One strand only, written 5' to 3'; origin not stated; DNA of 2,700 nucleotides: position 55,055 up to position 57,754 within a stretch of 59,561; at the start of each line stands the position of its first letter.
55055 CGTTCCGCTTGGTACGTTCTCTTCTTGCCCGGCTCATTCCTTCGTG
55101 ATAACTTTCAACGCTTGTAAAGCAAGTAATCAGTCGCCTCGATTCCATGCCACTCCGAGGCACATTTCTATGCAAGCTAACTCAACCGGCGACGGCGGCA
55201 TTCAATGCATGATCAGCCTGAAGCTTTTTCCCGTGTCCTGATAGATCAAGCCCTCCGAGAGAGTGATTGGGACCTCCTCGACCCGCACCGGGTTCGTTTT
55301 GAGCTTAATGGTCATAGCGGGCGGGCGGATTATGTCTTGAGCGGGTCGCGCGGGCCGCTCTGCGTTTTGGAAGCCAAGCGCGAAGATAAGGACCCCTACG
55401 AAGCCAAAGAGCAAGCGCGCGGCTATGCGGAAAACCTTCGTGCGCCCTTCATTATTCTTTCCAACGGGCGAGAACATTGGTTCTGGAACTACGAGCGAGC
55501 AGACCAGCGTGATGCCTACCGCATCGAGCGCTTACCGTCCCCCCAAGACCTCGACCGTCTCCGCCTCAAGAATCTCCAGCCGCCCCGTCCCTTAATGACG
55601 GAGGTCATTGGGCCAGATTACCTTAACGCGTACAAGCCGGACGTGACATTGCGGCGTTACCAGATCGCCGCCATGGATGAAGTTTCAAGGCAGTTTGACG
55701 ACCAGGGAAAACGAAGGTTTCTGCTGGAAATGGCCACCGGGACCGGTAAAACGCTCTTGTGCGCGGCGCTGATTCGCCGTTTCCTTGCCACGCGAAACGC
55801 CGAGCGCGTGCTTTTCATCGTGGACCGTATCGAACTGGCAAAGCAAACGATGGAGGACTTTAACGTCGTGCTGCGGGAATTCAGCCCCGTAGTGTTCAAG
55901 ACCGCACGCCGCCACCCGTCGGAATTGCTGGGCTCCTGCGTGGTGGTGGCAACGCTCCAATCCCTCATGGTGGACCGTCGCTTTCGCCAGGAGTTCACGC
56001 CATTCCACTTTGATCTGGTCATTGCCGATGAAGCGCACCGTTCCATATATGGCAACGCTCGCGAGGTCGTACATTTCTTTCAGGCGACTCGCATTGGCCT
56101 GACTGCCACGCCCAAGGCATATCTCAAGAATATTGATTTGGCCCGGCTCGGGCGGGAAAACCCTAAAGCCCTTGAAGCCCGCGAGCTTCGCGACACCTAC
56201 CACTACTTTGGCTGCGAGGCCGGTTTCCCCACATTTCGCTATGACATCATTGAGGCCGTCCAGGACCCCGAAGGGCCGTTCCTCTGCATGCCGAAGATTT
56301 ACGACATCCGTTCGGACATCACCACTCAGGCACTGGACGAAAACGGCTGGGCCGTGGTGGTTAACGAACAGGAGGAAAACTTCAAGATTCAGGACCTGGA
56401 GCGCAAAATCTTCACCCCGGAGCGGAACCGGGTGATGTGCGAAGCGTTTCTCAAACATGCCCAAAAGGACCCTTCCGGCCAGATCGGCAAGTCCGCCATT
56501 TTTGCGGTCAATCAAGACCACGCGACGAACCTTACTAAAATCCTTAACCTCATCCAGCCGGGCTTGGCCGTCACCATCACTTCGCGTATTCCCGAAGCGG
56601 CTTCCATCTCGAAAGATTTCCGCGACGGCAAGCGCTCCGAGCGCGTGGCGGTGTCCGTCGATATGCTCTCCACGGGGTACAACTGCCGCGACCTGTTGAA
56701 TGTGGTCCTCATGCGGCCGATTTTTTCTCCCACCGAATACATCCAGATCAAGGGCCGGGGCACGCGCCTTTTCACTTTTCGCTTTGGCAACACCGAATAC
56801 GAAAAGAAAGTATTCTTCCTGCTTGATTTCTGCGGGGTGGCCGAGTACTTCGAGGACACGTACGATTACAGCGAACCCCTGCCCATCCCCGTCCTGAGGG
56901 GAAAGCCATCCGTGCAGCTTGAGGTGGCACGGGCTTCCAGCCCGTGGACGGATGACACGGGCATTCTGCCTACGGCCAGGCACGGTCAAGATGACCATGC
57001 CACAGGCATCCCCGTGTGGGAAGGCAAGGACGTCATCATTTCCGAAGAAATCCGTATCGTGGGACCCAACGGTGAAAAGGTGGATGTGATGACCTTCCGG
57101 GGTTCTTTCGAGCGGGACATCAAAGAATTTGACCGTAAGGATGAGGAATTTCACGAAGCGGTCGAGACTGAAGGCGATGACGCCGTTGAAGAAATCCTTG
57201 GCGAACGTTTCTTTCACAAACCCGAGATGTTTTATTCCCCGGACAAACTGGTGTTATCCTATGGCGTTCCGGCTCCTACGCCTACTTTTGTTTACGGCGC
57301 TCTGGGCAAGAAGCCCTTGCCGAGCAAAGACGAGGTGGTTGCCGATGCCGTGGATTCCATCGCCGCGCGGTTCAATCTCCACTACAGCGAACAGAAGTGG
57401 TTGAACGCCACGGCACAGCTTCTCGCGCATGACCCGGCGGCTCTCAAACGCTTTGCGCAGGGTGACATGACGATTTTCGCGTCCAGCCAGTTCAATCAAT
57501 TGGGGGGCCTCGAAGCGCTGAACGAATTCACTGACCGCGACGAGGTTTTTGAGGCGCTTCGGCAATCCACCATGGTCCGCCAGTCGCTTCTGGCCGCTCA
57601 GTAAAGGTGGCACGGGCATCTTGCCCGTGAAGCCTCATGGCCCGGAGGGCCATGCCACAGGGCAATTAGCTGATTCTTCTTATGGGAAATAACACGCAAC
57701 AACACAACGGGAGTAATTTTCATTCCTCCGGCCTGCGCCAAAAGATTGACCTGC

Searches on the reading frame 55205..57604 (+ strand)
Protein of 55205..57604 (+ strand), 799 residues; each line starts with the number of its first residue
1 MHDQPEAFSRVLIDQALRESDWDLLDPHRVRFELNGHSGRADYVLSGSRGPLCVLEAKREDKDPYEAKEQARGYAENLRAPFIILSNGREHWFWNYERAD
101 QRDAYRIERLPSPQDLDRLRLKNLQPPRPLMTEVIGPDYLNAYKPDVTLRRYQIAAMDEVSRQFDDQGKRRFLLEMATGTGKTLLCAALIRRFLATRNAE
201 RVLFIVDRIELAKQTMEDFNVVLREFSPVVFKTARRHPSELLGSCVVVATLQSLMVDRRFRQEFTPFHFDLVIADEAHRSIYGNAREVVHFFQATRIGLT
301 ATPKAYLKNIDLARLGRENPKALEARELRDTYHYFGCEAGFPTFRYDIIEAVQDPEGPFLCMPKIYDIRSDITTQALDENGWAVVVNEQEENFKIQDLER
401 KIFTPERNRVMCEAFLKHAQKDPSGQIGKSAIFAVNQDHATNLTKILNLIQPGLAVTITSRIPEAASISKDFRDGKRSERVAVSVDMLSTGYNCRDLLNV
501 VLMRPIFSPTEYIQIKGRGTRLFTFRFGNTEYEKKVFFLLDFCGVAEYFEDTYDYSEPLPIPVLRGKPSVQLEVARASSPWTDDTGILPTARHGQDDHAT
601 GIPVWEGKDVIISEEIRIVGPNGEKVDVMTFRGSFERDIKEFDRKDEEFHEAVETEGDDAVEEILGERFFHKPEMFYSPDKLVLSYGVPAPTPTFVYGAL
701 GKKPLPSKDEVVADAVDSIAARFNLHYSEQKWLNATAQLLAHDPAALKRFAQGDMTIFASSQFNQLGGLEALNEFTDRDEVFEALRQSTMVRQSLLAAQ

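Call 8: search_protein_families(library=pfam, proteins=[window:55205-57604:+])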
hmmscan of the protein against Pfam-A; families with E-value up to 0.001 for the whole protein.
window:55205-57604:+ (799 aa): 6 families
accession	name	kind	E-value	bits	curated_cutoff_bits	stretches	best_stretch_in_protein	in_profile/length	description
PF04851.21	ResIII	-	3.8e-36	124.9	22.5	1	147-304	2-163/164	Type III restriction enzyme, res subunit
PF18766.7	SWI2_SNF2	-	2e-15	57.5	26.7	1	152-304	1-156/221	SWI2/SNF2 ATPase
PF00270.35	DEAD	-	2.3e-12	47.4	26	1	152-308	3-165/167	DEAD/DEAH box helicase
PF04313.20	HSDR_N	-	3.1e-08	34.2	25.1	1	30-100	118-196/198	Type I restriction enzyme R protein N terminus (HSDR_N)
PF13588.12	HSDR_N_2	-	3.4e-06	27.5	25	1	31-111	29-110/110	Type I restriction enzyme R protein N terminus (HSDR_N)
PF00271.37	Helicase_C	-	5.8e-06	27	23.5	1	428-521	16-108/110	Helicase conserved C-terminal domain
